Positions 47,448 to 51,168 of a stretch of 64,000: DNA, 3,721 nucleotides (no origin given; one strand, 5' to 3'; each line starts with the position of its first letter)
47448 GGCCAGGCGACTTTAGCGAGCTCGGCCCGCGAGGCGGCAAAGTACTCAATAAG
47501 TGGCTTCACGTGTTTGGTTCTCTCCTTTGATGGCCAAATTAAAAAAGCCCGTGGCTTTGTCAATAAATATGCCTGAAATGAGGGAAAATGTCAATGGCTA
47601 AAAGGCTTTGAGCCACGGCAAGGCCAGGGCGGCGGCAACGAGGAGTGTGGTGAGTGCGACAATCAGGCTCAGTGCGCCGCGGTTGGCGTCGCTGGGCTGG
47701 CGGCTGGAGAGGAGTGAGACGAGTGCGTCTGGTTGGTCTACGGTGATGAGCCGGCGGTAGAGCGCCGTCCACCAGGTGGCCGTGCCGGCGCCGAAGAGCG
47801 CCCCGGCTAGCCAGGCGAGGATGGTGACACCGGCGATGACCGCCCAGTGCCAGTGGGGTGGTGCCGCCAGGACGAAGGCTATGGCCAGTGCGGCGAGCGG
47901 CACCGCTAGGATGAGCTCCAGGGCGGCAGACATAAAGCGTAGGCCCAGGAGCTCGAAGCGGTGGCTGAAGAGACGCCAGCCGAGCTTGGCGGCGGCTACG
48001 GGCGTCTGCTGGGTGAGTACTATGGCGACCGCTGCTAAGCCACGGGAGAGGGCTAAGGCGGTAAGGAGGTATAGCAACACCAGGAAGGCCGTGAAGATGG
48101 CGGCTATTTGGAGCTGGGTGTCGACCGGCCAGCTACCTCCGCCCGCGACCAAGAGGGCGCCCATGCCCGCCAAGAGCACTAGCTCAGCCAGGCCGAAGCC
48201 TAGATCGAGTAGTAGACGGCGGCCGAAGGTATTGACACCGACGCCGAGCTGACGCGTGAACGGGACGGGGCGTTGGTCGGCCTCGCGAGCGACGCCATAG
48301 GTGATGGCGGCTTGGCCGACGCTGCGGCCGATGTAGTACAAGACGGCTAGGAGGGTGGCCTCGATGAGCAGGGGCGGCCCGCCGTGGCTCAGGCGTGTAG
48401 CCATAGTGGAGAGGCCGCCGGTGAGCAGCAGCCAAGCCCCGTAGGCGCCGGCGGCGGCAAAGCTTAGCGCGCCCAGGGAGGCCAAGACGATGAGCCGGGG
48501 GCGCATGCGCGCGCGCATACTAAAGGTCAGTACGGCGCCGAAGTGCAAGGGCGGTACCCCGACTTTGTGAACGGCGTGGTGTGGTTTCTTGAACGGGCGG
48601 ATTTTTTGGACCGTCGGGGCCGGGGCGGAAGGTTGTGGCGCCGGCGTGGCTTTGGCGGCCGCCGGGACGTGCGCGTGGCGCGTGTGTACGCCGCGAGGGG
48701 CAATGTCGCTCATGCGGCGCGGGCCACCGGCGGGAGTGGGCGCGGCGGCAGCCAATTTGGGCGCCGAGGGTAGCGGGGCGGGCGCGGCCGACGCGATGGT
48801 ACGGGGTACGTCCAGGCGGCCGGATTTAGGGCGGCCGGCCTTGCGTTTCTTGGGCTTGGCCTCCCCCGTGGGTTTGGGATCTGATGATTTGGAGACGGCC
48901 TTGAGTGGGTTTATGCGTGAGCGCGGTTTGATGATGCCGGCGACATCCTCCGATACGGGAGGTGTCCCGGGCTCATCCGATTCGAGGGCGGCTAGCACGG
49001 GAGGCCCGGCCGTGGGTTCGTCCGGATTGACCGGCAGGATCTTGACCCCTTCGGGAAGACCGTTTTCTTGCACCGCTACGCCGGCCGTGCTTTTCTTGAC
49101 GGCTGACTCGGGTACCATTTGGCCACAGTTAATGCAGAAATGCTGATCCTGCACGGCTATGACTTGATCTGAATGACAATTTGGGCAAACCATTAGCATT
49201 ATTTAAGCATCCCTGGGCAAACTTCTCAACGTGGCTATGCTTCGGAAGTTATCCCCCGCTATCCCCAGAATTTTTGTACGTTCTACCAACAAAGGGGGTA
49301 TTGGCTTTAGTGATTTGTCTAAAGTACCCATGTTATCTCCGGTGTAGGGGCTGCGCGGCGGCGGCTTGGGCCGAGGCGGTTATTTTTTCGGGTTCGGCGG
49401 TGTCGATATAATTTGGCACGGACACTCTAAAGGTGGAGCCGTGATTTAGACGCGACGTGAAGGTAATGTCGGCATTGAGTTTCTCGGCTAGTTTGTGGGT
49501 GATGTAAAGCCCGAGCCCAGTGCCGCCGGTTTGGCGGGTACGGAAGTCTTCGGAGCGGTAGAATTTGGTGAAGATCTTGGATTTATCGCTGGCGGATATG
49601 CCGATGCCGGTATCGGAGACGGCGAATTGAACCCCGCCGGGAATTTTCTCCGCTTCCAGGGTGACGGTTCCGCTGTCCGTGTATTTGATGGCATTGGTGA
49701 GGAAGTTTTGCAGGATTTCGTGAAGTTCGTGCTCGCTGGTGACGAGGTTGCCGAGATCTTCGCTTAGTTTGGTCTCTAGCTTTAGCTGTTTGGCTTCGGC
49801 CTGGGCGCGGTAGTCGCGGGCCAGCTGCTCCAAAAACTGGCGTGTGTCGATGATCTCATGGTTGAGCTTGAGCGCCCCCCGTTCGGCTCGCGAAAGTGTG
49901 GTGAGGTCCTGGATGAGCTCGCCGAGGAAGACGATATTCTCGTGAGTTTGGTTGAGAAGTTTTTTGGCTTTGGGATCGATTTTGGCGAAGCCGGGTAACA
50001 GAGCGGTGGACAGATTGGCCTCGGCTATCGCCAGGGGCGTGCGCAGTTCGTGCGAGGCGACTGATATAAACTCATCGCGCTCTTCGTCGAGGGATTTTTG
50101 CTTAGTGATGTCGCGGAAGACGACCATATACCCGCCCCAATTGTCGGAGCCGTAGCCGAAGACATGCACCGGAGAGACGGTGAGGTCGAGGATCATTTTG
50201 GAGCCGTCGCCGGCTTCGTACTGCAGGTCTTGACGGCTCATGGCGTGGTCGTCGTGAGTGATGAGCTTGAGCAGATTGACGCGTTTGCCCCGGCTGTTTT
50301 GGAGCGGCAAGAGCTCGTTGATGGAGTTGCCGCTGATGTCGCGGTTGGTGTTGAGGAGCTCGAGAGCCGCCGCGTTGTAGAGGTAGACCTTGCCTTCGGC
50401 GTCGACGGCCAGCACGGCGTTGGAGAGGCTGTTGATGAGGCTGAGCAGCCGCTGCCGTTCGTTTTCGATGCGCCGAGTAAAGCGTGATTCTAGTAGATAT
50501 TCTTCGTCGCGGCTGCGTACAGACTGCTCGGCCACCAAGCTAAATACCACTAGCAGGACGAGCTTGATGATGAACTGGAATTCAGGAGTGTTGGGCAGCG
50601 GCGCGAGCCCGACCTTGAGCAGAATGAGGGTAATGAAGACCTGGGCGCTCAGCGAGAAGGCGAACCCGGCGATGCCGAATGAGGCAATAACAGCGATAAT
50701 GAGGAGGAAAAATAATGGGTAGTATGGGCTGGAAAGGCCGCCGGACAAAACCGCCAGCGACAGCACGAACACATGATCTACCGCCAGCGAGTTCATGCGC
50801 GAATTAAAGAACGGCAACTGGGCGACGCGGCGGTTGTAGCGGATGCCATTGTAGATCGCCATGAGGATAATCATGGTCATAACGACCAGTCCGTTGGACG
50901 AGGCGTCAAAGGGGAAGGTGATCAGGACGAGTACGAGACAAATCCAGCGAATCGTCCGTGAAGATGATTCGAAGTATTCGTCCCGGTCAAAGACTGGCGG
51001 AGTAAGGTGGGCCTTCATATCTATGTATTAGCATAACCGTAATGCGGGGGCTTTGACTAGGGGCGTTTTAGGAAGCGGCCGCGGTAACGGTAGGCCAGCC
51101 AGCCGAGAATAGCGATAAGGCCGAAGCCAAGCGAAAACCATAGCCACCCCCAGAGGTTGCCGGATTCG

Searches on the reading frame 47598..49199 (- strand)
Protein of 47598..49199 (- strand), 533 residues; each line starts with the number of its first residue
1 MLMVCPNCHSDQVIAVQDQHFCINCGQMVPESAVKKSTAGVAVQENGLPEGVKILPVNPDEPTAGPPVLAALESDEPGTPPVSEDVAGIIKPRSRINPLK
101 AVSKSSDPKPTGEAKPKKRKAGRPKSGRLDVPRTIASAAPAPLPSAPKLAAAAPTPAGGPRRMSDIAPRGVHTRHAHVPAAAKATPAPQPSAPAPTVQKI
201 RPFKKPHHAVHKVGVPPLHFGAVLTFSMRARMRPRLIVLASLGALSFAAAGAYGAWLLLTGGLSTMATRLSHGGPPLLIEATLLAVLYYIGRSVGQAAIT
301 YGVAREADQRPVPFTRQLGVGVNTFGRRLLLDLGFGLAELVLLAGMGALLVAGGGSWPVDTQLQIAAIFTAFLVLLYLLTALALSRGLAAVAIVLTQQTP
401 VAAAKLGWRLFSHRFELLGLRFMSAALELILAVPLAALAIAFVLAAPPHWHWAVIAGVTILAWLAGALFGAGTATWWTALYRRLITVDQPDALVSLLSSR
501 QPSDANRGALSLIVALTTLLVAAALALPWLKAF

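Call 50: search_protein_families(library=pfam, proteins=[window:47598-49199:-])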
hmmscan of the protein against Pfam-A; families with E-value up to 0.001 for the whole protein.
window:47598-49199:- (533 aa): 1 family
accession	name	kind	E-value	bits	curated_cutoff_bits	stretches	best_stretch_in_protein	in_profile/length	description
PF08271.17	Zn_Ribbon_TF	-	0.00089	19.2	29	0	3-34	1-34/43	TFIIB zinc-binding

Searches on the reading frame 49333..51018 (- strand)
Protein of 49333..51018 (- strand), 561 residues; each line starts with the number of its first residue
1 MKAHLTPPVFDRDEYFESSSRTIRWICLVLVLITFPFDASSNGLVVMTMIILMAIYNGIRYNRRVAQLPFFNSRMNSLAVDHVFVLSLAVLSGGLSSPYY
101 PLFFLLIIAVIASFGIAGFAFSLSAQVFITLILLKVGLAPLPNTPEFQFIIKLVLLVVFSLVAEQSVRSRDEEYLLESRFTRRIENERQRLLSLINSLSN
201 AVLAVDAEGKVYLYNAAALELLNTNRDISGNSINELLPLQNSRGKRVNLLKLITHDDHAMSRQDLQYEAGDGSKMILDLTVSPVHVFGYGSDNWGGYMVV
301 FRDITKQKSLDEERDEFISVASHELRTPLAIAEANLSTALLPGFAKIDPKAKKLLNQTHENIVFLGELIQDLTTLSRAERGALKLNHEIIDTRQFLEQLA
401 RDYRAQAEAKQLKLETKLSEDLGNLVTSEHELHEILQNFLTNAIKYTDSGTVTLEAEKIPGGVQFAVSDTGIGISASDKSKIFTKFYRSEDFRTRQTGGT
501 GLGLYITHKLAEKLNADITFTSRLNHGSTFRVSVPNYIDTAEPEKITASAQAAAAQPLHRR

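Call 50: search_protein_families(library=pfam, proteins=[window:49333-51018:-])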
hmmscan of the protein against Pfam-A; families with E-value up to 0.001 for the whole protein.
window:49333-51018:- (561 aa): 7 families
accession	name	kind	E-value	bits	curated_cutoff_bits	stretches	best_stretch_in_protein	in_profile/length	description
PF02518.31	HATPase_c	-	9.2e-27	94.1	26.4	1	429-536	3-109/111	Histidine kinase-, DNA gyrase B-, and HSP90-like ATPase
PF00512.31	HisKA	-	5.8e-09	36.3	26.9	1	314-381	2-66/66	His Kinase A (phospho-acceptor) domain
PF00989.32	PAS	-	3.9e-07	30.5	22.6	1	191-304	3-113/113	PAS fold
PF13426.13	PAS_9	-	6.4e-07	30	27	1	201-306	3-103/103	PAS domain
PF13581.12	HATPase_c_2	-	0.00014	22.3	27.4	1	431-515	31-113/127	Histidine kinase-like ATPase domain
PF08448.16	PAS_4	-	0.00043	20.9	23.1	1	196-308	2-109/110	PAS fold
PF12860.13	PAS_7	-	0.00081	20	27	0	195-309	1-112/115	PAS fold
